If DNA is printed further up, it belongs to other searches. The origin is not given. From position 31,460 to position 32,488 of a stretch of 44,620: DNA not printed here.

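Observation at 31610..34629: Second PPCC-domain gene divergent from a second double radical-SAM gene; shared N-terminal module with the 1186-aa protein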

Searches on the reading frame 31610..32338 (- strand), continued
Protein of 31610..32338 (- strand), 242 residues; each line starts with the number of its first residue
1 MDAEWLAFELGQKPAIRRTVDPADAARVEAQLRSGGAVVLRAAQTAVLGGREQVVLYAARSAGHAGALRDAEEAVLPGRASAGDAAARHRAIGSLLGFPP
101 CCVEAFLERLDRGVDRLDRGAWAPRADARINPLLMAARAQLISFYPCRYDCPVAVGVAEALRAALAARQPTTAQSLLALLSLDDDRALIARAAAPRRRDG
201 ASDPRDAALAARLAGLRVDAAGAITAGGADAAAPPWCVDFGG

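Call 43: fold_search(model_id=the predicted structure, library=pdb)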
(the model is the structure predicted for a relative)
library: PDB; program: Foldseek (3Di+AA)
matches with E <= 10: 528; with E <= 0.001: 0
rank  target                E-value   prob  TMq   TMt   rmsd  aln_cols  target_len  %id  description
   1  2guk_B                1.4e-02  1.00  0.30  0.66   3.5       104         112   20  Crystal Structure of the Conserved Protein of Unknown Function from Porphyromonas gingivalis (released 2006-05-30)
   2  2guk_A                1.4e-02  1.00  0.29  0.63   3.7       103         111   19  Crystal Structure of the Conserved Protein of Unknown Function from Porphyromonas gingivalis (released 2006-05-30)
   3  4r29_A                3.6e-01  0.84  0.29  0.38   5.4       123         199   14  Crystal structure of bacterial cysteine methyltransferase effector NleE (released 2014-12-03)
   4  4r29_B                3.6e-01  0.84  0.28  0.36   6.0       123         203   14  Crystal structure of bacterial cysteine methyltransferase effector NleE (released 2014-12-03)
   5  5jpq_j                3.6e-01  0.09  0.17  0.08  16.3       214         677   12  Cryo-EM structure of the 90S pre-ribosome (released 2016-07-27)
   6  5jpq_i                4.0e-01  0.08  0.17  0.08  16.5       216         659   12  Cryo-EM structure of the 90S pre-ribosome (released 2016-07-27)
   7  4r29_C                9.0e-01  0.44  0.28  0.35   6.4       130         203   12  Crystal structure of bacterial cysteine methyltransferase effector NleE (released 2014-12-03)
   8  7kwj_A                9.0e-01  0.28  0.16  0.25   4.0        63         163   17  Spermidine N-acetyltransferase SpeG K23-Q34 chimera from Vibrio cholerae and hSSAT (released 2020-12-16)
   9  7kx2_C                9.0e-01  0.25  0.16  0.24   4.1        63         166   17  Spermidine N-acetyltransferase SpeG F149A mutant from Vibrio cholerae (released 2020-12-16)
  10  3p2h                  1.0e+00  0.28  0.16  0.22   8.5        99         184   11  Crystal structure of TofI in a ternary complex with an inhibitor and MTA (released 2011-07-06)
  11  8ucf                  1.0e+00  0.20  0.15  0.11  14.9        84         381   14  Thermophilic RNA Ligase from Palaeococcus pacificus K238G (released 2024-02-21)
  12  6bwq_B                1.1e+00  0.60  0.16  0.29   3.9        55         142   18  LarC2, the C-terminal domain of a cyclometallase involved in the synthesis of the NPN cofactor of lactate racemase, in (released 2018-06-20)
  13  4jly_D                1.1e+00  0.21  0.16  0.24   4.1        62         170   21  Dodecameric structure of spermidine N-acetyltransferase from Vibrio cholerae (released 2013-04-03)
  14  1wjw_MODEL_1_A        1.1e+00  0.10  0.13  0.22   8.4        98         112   12  Solution structure of the C-terminal domain of mouse phosphoacetylglucosamine mutase (PAGM) (released 2004-11-29)
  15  5x11_E                1.1e+00  0.05  0.15  0.20  20.3       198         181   15  Crystal structure of Bacillus subtilis PadR in complex with operator DNA (released 2017-11-22)
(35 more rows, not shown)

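Call 44: search_solved_structures(query=A3, max_evalue=10, show_alignments=3)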
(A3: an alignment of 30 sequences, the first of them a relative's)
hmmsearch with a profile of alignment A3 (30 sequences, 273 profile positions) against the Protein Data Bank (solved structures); distinct sequences matched with E-value up to 10: 0.

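Call 52: find_homologous_proteins(query=A4, max_evalue=0.001)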
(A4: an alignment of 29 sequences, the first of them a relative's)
Query A4 (29 sequences) (271 aa, profile of the alignment): 60 proteins with E <= 0.001 among 8000 candidates.
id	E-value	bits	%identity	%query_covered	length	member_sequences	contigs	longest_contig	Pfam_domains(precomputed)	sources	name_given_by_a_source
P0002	2.8e-70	255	100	100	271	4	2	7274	-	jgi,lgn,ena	-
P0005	8.4e-69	250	73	100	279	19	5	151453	-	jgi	-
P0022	1.1e-68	250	70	100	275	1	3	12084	PF04467.18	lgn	-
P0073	1.4e-68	250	55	83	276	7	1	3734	-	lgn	-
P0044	4.7e-68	248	52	79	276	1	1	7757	-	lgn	-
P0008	1.3e-67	247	71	100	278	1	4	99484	-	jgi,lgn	-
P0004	4.1e-67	245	75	100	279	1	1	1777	-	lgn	-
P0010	4.9e-67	245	71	100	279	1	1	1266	-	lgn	-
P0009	6.6e-67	244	73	100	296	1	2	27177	-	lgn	-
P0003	1.3e-66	243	80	100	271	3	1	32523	-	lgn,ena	-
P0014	1.6e-66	243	72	100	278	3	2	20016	-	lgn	-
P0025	3.2e-66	242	62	99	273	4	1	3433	-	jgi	jgi:hypothetical protein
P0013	6.1e-66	241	72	100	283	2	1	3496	-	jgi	jgi:hypothetical protein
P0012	1.1e-65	240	73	100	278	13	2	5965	-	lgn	-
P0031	4.1e-65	238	61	99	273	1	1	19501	-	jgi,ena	-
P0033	2.2e-64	236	61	99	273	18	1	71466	-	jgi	jgi:hypothetical protein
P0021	1.8e-63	233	68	100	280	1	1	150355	PF04467.18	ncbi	-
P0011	5.0e-63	232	70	100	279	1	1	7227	PF04467.18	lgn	-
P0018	6.5e-63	231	69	100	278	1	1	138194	PF04467.18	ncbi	-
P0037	3.9e-60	222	55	98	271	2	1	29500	-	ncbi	-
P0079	2.3e-57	213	45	100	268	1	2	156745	-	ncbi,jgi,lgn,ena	-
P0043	3.4e-54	203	50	99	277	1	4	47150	-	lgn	-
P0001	3.8e-54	202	87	100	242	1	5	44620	-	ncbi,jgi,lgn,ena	jgi:hypothetical protein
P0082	7.5e-53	198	41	81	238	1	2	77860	PF04467.18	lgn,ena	-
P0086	3.4e-40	157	32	54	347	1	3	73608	PF04467.18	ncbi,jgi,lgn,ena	-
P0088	1.1e-37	148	29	79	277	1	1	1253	PF04467.18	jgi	jgi:hypothetical protein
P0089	3.2e-36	144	29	79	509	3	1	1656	PF04467.18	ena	-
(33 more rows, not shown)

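Call 58: search_protein_representatives(alignment_id=A3)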
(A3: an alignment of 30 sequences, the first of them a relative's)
Query: 30 sequences, 273 profile positions. Proteins with E-value up to 0.001 (for the whole library): 2747; up to 1e-10: 984; up to 1e-30: 180. The best 150 are listed.
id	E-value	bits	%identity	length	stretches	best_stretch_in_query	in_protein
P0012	4.0e-114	397.3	-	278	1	4-271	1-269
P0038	1.8e-99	349.2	-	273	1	3-272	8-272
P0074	7.6e-92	324.2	-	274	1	3-270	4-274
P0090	5.9e-89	314.7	-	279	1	3-270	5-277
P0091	4.7e-88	311.7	-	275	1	2-271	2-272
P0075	5.5e-88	311.5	-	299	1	2-271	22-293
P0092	2.8e-82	292.8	-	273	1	4-271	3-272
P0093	7.7e-76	271.7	-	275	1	3-272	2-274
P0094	3.6e-74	266.2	-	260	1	3-271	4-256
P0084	4.4e-74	265.9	-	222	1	57-271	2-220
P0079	1.6e-73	264.1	-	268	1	4-270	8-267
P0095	1.6e-69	250.9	-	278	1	3-271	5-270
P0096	1.5e-68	247.8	-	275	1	3-271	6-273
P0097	4.6e-68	246.2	-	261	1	3-270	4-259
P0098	2.7e-67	243.7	-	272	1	3-248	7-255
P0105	1.0e-61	225.4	-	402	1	3-270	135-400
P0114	4.5e-58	213.4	-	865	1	4-270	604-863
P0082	4.9e-58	213.3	-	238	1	4-229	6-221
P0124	2.1e-55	204.7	-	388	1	3-271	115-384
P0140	2.1e-52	194.8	-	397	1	4-271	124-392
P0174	1.8e-46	175.3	-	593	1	4-245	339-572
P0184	3.1e-45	171.3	-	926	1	4-271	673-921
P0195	2.2e-44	168.5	-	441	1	3-271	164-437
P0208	1.1e-41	159.7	-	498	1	6-212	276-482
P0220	6.8e-40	153.8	-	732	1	6-217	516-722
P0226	2.3e-38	148.8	-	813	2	49-254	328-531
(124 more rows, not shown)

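Call 59: search_protein_families(library=pfam, proteins=[P0105, P0124, P0140, P0195, P0114, P0184, P0220, P0174, P0226, P0208], max_evalue=0.01)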
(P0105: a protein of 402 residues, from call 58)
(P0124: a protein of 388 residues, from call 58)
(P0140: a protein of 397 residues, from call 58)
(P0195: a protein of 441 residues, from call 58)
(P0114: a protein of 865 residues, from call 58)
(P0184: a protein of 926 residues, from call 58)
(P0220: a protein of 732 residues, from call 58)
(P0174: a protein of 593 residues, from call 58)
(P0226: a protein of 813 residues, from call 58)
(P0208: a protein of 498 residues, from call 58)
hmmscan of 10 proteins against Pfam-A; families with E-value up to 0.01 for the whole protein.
P0105 (402 aa): 1 family
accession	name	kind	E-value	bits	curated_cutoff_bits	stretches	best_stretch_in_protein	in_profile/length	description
PF04467.17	DUF483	-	0.00034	21.1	25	1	213-252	20-61/122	Protein of unknown function (DUF483)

P0124 (388 aa): 0 families

P0140 (397 aa): 1 family
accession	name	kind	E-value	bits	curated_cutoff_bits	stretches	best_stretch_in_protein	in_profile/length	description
PF04467.17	DUF483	-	3.5e-05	24.2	25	1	211-231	36-56/122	Protein of unknown function (DUF483)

P0195 (441 aa): 2 families
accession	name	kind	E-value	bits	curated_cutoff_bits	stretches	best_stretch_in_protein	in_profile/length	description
PF04467.17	DUF483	-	0.00024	21.6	25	1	256-336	34-99/122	Protein of unknown function (DUF483)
PF04055.27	Radical_SAM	-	0.00047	20.8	29.5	1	11-94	60-144/166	Radical SAM superfamily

P0114 (865 aa): 0 families

P0184 (926 aa): 15 families
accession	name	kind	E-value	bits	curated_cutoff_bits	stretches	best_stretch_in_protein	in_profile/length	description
PF07719.23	TPR_2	-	1.3e-23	81.5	27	2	514-545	2-33/34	Tetratricopeptide repeat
PF00515.34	TPR_1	-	8.8e-18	63.8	27.8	2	514-545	2-33/34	Tetratricopeptide repeat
PF14559.12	TPR_19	-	5e-15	56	25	1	261-312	1-52/68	Tetratricopeptide repeat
PF13181.12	TPR_8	-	1.1e-13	50.5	25.7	1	515-545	3-33/34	Tetratricopeptide repeat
PF13414.12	TPR_11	-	1.4e-11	44.4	26.8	1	520-559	1-40/42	TPR repeat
PF13432.12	TPR_16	-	2.3e-11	44.3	32.7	1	260-312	6-58/65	Tetratricopeptide repeat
PF13428.12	TPR_14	-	4.8e-11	42.6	23.5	1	513-554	1-42/44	Tetratricopeptide repeat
PF13431.12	TPR_17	-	7.9e-11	41.8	24.4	0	274-304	2-32/34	Tetratricopeptide repeat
PF13371.12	TPR_9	-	8.1e-10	39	35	0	513-546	29-62/73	Tetratricopeptide repeat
PF13424.12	TPR_12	-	2.1e-07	31.5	30.1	1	514-573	4-71/77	Tetratricopeptide repeat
PF12895.13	ANAPC3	-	4.6e-06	27.3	27.2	0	273-322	11-64/82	Anaphase-promoting complex, cyclosome, subunit 3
PF13174.12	TPR_6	-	3.5e-05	24.6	26.3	0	516-544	3-31/33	Tetratricopeptide repeat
PF14561.12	TPR_20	-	0.0012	19.6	25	0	37-91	7-61/90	Tetratricopeptide repeat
PF04467.17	DUF483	-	0.0014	19.1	25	1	746-769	32-55/122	Protein of unknown function (DUF483)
PF13429.12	TPR_15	-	0.0016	18.3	26.2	0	157-218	149-210/280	Tetratricopeptide repeat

P0220 (732 aa): 1 family
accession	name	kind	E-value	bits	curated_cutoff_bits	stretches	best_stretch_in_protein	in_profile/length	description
PF04055.27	Radical_SAM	-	1.6e-05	25.5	29.5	1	213-348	9-139/166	Radical SAM superfamily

P0174 (593 aa): 2 families
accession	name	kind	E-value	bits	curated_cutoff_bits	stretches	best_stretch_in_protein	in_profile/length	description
PF04055.27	Radical_SAM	-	1.1e-20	74.9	29.5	1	25-187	2-165/166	Radical SAM superfamily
PF04467.17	DUF483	-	5.2e-06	26.9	25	1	415-507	29-102/122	Protein of unknown function (DUF483)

P0226 (813 aa): 1 family
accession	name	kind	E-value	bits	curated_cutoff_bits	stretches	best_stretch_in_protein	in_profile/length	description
PF04467.17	DUF483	-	7.7e-08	32.8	25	0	372-405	36-67/122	Protein of unknown function (DUF483)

P0208 (498 aa): 1 family
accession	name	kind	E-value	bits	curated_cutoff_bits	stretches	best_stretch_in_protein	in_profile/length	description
PF04467.17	DUF483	-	4.6e-05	23.9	25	1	358-386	32-60/122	Protein of unknown function (DUF483)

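Call 62: search_protein_families(library=padloc, proteins=[window:31610-32338:-], max_evalue=0.01)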
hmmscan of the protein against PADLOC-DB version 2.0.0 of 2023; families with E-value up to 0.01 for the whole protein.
window:31610-32338:- (242 aa): 0 families

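Call 64: search_protein_families(library=pfam, proteins=[L059:4017-5933:-, L064:5922-7805:+, L051:12041-13987:-, L011:13436-16423:+, L049:511-2289:-, L081:9004-9909:+, L064:7802-10795:+, L047:1369-5712:+, L039:5062-10071:+, L054:14500-18957:-], max_evalue=0.01)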
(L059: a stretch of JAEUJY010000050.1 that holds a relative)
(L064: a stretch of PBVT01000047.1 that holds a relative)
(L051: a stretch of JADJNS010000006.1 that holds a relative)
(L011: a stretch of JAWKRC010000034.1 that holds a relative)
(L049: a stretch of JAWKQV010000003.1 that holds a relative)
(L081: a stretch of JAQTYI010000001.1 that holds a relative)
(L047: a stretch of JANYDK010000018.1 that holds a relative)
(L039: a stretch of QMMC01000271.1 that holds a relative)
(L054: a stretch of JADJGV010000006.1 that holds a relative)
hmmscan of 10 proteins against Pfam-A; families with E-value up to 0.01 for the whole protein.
L059:4017-5933:- (639 aa): 1 family
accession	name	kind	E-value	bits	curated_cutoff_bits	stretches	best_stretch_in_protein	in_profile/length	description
PF04055.27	Radical_SAM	-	2.2e-19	70.7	29.5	1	332-477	5-159/166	Radical SAM superfamily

L064:5922-7805:+ (628 aa): 2 families
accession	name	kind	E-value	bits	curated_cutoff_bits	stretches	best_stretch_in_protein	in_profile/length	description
PF04055.27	Radical_SAM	-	6.6e-32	111.4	29.5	2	335-487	5-166/166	Radical SAM superfamily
PF19238.5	Radical_SAM_2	-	0.008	16.3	26.7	0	335-349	20-34/151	Radical SAM-like domain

L051:12041-13987:- (649 aa): 4 families
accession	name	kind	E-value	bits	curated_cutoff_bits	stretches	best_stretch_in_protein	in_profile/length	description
PF04055.27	Radical_SAM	-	1e-38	133.6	29.5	2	10-143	3-143/166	Radical SAM superfamily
PF13353.11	Fer4_12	-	1.3e-06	29.2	22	0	11-84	12-89/137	4Fe-4S single cluster domain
PF13458.12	Peripla_BP_6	-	0.0036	17.5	31.7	1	63-115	176-231/343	Periplasmic binding protein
PF13344.12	Hydrolase_6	-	0.0042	17.6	27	0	421-463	15-56/101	Haloacid dehalogenase-like hydrolase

L011:13436-16423:+ (996 aa): 2 families
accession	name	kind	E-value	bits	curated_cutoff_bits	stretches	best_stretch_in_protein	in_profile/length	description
PF04055.27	Radical_SAM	-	9.5e-31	107.6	29.5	1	329-473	3-154/166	Radical SAM superfamily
PF01408.29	GFO_IDH_MocA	-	6.6e-14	53.1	24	1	673-785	2-116/120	Oxidoreductase family, NAD-binding Rossmann fold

L049:511-2289:- (593 aa): 1 family
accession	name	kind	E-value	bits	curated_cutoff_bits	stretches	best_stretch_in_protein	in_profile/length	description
PF04055.27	Radical_SAM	-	4.4e-17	63.2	29.5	1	36-176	3-149/166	Radical SAM superfamily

L081:9004-9909:+ (302 aa): 2 families
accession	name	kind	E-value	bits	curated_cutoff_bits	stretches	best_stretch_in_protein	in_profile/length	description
PF04055.27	Radical_SAM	-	7.9e-24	85.1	29.5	1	11-152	2-148/166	Radical SAM superfamily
PF13353.11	Fer4_12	-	0.0068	17.1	22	0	15-92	14-94/137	4Fe-4S single cluster domain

L064:7802-10795:+ (998 aa): 3 families
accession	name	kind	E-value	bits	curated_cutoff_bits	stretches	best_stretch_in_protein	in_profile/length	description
PF04055.27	Radical_SAM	-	2.9e-41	141.8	29.5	2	349-503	2-163/166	Radical SAM superfamily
PF04467.17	DUF483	-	1.3e-06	28.8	25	1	813-878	34-96/122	Protein of unknown function (DUF483)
PF13353.11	Fer4_12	-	0.0022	18.7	22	0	354-429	15-94/137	4Fe-4S single cluster domain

L047:1369-5712:+ (1448 aa): 4 families
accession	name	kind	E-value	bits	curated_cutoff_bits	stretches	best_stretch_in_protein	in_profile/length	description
PF04055.27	Radical_SAM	-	2.6e-37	129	29.5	2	514-664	4-164/166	Radical SAM superfamily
PF19238.5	Radical_SAM_2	-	0.00083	19.5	26.7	0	818-838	14-34/151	Radical SAM-like domain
PF04467.17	DUF483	-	0.0018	18.7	25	1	1232-1253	36-57/122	Protein of unknown function (DUF483)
PF13353.11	Fer4_12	-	0.0028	18.4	22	0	825-884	14-77/137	4Fe-4S single cluster domain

L039:5062-10071:+ (1670 aa): 2 families
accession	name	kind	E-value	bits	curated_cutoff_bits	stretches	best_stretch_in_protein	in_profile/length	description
PF04055.27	Radical_SAM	-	7.5e-36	124.2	29.5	1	1047-1187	3-149/166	Radical SAM superfamily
PF01408.29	GFO_IDH_MocA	-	1.8e-14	54.9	24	1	1408-1515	1-110/120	Oxidoreductase family, NAD-binding Rossmann fold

L054:14500-18957:- (1486 aa): 5 families
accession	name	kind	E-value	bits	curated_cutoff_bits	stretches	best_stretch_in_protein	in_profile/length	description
PF04055.27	Radical_SAM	-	5.7e-21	75.8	29.5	1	895-1047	2-164/166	Radical SAM superfamily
PF13489.12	Methyltransf_23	-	4.8e-10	39.8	27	1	1319-1466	23-162/164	Methyltransferase domain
PF08242.18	Methyltransf_12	-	1.4e-07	32.6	30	1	1323-1415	1-97/98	Methyltransferase domain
PF08241.18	Methyltransf_11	-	4.4e-07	30.9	21.2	1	1323-1418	1-95/95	Methyltransferase domain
PF13649.12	Methyltransf_25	-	1.3e-05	26.3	27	1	1322-1414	1-97/97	Methyltransferase domain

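Call 70: search_protein_families(library=pfam, proteins=[L081:1044-2126:+, L081:2137-3360:+, L081:4363-5358:+, L081:9914-10858:+, L081:10851-12791:+, L081:12800-13681:+, L081:13914-15629:+, L081:15707-16915:+, L081:106-1026:+, L081:5355-6695:+], max_evalue=0.01)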
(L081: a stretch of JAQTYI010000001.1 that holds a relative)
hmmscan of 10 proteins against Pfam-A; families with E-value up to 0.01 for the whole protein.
L081:1044-2126:+ (360 aa): 4 families
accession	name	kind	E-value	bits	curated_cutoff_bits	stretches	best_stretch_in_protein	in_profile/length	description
PF00534.26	Glycos_transf_1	-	3.5e-31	108.5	26.4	1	178-322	10-157/172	Glycosyl transferases group 1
PF13692.12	Glyco_trans_1_4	-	1.1e-24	87.7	27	1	185-320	3-139/142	Glycosyl transferases group 1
PF20706.3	GT4-conflict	-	0.00021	20.8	26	1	181-320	195-354/385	Family 4 Glycosyltransferase in conflict systems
PF13439.12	Glyco_transf_4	-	0.0014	19.1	28.5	1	19-124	2-103/170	Glycosyltransferase Family 4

L081:2137-3360:+ (407 aa): 1 family
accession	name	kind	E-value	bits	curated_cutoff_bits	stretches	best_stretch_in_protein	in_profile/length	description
PF00202.27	Aminotran_3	-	8e-88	295.3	30.5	1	19-396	11-397/403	Aminotransferase class-III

L081:4363-5358:+ (331 aa): 0 families

L081:9914-10858:+ (314 aa): 1 family
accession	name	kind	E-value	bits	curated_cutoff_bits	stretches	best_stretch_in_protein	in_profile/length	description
PF04467.17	DUF483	-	9.4e-09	35.8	25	1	101-196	25-110/122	Protein of unknown function (DUF483)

L081:10851-12791:+ (646 aa): 1 family
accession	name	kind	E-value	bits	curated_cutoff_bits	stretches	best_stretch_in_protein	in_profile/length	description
PF13231.12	PMT_2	-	1.8e-11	45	26.1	1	164-301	3-140/160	Dolichyl-phosphate-mannose-protein mannosyltransferase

L081:12800-13681:+ (293 aa): 4 families
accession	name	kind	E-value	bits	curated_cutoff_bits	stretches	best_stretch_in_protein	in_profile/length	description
PF00535.33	Glycos_transf_2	-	1.2e-23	84.3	23.3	1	8-160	1-164/168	Glycosyl transferase family 2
PF13641.12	Glyco_tranf_2_3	-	0.00023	21.7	27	1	7-127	3-137/230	Glycosyltransferase like family 2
PF10111.15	Glyco_tranf_2_2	-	0.0026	17.8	27.3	1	8-91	1-96/276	Glycosyltransferase like family 2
PF13704.12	Glyco_tranf_2_4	-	0.0029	18.5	27.5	1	15-71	2-60/98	Glycosyl transferase family 2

L081:13914-15629:+ (571 aa): 4 families
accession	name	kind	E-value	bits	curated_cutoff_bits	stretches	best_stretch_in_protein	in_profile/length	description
PF02543.21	Carbam_trans_N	-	1e-82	278.8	24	1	3-343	2-346/346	Carbamoyltransferase N-terminus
PF16861.10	Carbam_trans_C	-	3e-68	229.1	27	1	397-570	1-170/170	Carbamoyltransferase C-terminus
PF00814.31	TsaD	-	0.00015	22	24.8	1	241-322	190-243/264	tRNA N6-adenosine threonylcarbamoyltransferase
PF22521.2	HypF_C_2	-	0.00024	21.4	27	1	267-340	163-240/241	Carbamoyltransferase, Kae1-like Domain, second subdomain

L081:15707-16915:+ (402 aa): 3 families
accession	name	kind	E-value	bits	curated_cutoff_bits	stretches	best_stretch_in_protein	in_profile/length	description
PF13472.12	Lipase_GDSL_2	-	8.8e-07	30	32.9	1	134-380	1-177/178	GDSL-like Lipase/Acylhydrolase family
PF00657.28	Lipase_GDSL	-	1.1e-05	26.1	23.6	1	132-249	1-116/208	GDSL-like Lipase/Acylhydrolase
PF25182.1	NonGDSL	-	0.0025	17.6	80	1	122-211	20-104/220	Non-GDSL lipase-like family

L081:106-1026:+ (306 aa): 3 families
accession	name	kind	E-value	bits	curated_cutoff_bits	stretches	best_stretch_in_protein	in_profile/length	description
PF04055.27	Radical_SAM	-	2.8e-12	47.6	29.5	1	19-109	2-99/166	Radical SAM superfamily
PF13353.11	Fer4_12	-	0.0013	19.5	22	1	22-95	13-91/137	4Fe-4S single cluster domain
PF25263.1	DUF7863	-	0.0063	16.6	25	0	103-152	52-101/169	Domain of unknown function (DUF7863)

L081:5355-6695:+ (446 aa): 2 families
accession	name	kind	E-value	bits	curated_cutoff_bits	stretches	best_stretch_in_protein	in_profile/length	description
PF04055.27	Radical_SAM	-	1.9e-24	87.1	29.5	1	134-272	5-146/166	Radical SAM superfamily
PF13353.11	Fer4_12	-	1.1e-10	42.4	22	1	135-232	14-111/137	4Fe-4S single cluster domain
